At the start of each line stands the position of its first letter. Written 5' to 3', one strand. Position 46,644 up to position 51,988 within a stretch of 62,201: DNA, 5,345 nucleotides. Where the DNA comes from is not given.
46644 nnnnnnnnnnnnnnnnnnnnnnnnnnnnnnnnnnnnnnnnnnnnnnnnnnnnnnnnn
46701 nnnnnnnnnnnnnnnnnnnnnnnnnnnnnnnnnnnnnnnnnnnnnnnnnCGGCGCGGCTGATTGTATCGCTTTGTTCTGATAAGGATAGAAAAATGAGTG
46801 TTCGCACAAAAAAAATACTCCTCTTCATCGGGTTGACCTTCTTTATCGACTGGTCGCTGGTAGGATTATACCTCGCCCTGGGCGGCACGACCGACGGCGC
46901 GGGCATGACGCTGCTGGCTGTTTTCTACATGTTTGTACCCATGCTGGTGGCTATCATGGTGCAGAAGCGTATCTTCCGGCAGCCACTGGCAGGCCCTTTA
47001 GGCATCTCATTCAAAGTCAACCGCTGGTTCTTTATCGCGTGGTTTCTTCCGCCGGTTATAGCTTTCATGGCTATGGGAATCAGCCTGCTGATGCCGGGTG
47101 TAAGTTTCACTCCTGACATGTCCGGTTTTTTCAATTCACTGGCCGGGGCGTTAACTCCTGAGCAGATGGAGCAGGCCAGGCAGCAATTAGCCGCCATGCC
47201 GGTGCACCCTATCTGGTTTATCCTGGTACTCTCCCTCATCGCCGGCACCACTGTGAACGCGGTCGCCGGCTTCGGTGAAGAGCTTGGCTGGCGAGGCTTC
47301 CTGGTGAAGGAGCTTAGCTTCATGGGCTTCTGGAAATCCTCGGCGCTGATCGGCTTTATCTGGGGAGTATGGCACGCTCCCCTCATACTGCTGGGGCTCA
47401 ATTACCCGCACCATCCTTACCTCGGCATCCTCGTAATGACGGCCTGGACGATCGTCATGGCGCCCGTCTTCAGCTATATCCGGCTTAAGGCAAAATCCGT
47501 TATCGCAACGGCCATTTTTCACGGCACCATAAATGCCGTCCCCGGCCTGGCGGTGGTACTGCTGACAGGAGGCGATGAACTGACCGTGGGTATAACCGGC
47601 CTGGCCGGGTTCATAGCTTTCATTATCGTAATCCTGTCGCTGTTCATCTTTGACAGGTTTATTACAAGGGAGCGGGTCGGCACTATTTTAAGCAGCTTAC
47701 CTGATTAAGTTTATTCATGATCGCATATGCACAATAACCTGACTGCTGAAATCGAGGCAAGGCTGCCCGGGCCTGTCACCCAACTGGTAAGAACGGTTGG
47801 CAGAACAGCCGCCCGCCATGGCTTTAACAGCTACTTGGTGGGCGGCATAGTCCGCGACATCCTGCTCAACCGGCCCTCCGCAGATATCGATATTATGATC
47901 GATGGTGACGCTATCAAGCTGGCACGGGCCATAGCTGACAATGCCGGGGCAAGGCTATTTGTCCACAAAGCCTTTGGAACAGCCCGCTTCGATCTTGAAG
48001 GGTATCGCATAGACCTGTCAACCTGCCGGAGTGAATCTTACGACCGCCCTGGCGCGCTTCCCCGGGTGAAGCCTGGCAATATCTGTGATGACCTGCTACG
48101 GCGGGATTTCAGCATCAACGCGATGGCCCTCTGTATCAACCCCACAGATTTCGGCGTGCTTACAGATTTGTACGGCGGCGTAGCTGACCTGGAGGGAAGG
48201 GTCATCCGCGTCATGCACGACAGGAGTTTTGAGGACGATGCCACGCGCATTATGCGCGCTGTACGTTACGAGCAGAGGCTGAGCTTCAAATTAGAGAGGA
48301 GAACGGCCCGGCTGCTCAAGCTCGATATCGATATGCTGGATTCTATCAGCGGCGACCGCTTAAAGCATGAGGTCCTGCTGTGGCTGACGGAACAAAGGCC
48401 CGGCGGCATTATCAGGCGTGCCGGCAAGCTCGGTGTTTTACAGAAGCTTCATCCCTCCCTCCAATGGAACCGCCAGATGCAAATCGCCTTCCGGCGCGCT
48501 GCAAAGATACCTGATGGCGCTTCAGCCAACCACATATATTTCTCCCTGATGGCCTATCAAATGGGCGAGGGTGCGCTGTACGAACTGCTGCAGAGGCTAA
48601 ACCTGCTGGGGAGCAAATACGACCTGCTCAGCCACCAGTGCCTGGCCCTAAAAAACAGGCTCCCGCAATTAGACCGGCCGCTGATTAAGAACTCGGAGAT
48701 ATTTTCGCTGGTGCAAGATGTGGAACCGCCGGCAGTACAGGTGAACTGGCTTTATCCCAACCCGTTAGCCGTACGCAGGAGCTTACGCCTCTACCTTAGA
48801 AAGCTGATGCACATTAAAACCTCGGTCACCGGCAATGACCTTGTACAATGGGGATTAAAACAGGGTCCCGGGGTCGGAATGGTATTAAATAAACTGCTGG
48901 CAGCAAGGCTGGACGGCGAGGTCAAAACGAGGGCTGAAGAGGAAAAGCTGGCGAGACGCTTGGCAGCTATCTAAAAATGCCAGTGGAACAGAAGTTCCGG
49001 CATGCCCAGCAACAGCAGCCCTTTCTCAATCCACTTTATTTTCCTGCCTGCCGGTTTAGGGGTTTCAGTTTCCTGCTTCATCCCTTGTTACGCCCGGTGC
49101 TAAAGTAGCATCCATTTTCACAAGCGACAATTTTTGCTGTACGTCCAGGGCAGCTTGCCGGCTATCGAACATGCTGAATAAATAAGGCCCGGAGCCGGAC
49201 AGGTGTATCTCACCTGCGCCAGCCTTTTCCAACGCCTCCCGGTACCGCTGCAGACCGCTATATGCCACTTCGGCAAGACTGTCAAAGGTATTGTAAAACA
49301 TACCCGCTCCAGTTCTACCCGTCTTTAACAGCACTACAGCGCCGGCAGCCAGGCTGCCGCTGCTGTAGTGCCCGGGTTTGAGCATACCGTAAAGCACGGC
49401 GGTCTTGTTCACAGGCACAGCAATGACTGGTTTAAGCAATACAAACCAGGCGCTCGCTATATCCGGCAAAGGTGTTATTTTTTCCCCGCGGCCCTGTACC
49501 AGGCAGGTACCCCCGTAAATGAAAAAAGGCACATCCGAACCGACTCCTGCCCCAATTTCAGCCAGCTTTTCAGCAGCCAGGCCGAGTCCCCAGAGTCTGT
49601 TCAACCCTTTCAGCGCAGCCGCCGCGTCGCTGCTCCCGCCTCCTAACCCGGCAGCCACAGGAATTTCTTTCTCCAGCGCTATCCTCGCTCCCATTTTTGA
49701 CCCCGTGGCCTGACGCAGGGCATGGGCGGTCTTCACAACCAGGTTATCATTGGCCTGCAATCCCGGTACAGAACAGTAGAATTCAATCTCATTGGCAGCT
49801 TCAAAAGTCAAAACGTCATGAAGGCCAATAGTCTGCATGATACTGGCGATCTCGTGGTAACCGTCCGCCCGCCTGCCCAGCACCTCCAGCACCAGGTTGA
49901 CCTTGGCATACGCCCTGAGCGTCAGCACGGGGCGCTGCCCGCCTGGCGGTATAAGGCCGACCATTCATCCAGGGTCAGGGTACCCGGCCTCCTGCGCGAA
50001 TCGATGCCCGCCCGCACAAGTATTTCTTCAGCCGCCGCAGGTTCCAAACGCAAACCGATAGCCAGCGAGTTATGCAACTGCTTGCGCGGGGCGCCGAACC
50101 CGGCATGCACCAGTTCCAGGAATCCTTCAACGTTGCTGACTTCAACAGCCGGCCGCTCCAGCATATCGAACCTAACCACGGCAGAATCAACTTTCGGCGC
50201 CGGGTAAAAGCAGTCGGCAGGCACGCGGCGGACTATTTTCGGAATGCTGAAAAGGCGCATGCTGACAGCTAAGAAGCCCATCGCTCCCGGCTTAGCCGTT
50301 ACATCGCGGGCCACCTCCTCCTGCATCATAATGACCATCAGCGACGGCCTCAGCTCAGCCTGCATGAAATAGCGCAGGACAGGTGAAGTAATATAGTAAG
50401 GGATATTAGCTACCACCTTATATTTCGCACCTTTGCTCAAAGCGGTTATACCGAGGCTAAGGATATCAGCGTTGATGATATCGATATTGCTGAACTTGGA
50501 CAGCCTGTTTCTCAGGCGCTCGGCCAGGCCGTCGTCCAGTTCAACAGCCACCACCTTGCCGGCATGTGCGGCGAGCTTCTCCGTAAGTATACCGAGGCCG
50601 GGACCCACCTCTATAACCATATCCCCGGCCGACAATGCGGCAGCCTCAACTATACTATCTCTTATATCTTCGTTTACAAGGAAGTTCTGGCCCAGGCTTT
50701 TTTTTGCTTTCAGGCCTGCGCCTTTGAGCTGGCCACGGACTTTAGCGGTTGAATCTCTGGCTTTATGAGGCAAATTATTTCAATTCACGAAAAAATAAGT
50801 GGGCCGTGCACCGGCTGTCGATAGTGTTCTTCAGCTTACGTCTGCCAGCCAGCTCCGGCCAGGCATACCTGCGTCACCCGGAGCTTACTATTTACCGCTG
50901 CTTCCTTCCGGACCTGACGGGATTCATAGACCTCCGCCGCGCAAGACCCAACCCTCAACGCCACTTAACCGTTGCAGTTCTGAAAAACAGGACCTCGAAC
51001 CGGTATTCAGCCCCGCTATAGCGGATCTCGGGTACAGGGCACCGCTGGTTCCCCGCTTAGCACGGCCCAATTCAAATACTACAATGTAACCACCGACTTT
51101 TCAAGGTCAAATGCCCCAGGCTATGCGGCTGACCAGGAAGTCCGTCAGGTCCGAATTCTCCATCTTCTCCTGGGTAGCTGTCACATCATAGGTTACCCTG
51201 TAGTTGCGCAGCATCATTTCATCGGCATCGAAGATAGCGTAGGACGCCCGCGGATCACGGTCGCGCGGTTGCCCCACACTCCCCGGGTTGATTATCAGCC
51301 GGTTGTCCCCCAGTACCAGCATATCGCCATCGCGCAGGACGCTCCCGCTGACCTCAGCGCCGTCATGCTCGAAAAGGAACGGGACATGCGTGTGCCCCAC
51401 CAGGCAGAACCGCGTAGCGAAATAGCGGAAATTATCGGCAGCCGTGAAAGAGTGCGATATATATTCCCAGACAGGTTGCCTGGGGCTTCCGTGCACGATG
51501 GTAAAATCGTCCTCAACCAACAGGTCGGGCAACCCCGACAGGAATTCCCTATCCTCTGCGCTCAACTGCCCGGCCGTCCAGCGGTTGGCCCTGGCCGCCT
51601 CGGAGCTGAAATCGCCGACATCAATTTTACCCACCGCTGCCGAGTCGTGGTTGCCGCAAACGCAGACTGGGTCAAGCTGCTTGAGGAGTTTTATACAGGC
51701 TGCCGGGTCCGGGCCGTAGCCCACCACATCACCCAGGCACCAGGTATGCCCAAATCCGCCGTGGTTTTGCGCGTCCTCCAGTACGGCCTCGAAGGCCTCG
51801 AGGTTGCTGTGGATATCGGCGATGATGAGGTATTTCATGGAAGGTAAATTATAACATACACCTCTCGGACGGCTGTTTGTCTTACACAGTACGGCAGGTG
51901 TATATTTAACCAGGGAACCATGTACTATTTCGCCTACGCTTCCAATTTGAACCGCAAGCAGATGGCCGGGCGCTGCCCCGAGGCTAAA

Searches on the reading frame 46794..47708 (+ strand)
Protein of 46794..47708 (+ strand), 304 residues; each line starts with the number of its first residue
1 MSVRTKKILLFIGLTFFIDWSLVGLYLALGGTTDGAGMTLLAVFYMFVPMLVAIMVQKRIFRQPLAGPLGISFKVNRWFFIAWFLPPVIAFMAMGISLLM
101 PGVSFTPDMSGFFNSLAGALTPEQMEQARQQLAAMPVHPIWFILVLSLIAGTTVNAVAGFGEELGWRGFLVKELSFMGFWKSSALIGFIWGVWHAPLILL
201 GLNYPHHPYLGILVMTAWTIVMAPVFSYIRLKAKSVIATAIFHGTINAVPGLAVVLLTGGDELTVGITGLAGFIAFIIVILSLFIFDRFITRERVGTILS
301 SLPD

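Call 70: search_protein_families(library=pfam, proteins=[window:46794-47708:+], max_evalue=0.0001)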
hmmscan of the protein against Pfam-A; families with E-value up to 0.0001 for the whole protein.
window:46794-47708:+ (304 aa): 1 family
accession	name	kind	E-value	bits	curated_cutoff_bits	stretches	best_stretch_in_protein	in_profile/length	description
PF02517.21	Rce1-like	-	1.3e-12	48.2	22.4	1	148-249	5-93/93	Type II CAAX prenyl endopeptidase Rce1-like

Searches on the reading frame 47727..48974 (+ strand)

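Call 70: search_protein_families(library=pfam, proteins=[window:47727-48974:+], max_evalue=0.0001)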
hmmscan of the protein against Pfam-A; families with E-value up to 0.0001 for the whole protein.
window:47727-48974:+ (415 aa): 1 family
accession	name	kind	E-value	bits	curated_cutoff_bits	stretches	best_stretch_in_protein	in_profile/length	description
PF01743.26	PolyA_pol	-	4.9e-26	92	23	1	36-161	2-126/126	Poly A polymerase head domain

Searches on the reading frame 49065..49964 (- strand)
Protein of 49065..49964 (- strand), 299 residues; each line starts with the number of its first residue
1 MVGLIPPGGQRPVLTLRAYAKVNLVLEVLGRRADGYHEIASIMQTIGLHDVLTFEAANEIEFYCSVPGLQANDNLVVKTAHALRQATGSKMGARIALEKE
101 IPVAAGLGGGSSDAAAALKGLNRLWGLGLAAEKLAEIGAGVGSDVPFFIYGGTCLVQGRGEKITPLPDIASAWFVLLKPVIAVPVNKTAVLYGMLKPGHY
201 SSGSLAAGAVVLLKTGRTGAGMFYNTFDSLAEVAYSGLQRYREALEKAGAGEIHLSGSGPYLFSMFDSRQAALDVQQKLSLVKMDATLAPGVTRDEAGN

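Call 70: search_protein_families(library=pfam, proteins=[window:49065-49964:-], max_evalue=0.0001)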
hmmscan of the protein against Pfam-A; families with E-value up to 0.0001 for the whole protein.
window:49065-49964:- (299 aa): 2 families
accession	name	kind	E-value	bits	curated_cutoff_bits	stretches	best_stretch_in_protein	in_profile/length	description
PF00288.32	GHMP_kinases_N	-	1.8e-19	70.2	22.3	1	74-152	1-87/87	GHMP kinases N terminal domain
PF08544.19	GHMP_kinases_C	-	8.7e-07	29.7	21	1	219-279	14-79/85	GHMP kinases C terminal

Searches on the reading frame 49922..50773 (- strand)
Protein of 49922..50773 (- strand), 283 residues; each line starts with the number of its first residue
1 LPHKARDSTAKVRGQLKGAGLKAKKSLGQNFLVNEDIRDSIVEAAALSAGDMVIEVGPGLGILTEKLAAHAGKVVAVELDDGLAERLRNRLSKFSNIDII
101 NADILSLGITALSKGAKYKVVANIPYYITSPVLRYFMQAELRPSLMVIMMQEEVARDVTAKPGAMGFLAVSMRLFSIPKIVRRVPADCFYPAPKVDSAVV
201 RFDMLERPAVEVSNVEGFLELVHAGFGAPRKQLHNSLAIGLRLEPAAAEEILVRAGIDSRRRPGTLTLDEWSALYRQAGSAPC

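Call 70: search_protein_families(library=pfam, proteins=[window:49922-50773:-], max_evalue=0.0001)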
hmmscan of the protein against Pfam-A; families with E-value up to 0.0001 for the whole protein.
window:49922-50773:- (283 aa): 3 families
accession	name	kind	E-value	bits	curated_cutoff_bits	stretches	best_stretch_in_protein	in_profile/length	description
PF00398.26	RrnaAD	-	7.8e-52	176.4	24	1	21-239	2-225/263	Ribosomal RNA adenine dimethylase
PF05401.17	NodS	-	4.9e-06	27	24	1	52-130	46-121/201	Nodulation protein S (NodS)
PF13649.12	Methyltransf_25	-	2e-05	25.6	27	1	53-108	1-59/97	Methyltransferase domain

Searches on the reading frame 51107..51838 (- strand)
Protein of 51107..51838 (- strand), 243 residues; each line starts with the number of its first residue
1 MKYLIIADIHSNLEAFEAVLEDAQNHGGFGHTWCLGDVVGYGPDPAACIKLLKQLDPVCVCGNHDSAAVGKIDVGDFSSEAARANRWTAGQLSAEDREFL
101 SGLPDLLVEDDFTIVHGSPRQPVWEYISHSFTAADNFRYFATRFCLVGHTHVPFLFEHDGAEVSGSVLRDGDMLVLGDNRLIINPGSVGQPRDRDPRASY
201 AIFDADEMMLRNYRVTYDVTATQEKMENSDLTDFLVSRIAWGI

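Call 70: search_protein_families(library=pfam, proteins=[window:51107-51838:-], max_evalue=0.0001)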
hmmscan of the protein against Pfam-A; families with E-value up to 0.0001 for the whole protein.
window:51107-51838:- (243 aa): 2 families
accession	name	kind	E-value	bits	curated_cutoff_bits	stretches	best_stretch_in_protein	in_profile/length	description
PF12850.12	Metallophos_2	-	1.9e-19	70.6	27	1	1-207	1-153/154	Calcineurin-like phosphoesterase superfamily domain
PF00149.33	Metallophos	-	1.6e-12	48.7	21.5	1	1-153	1-191/191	Calcineurin-like phosphoesterase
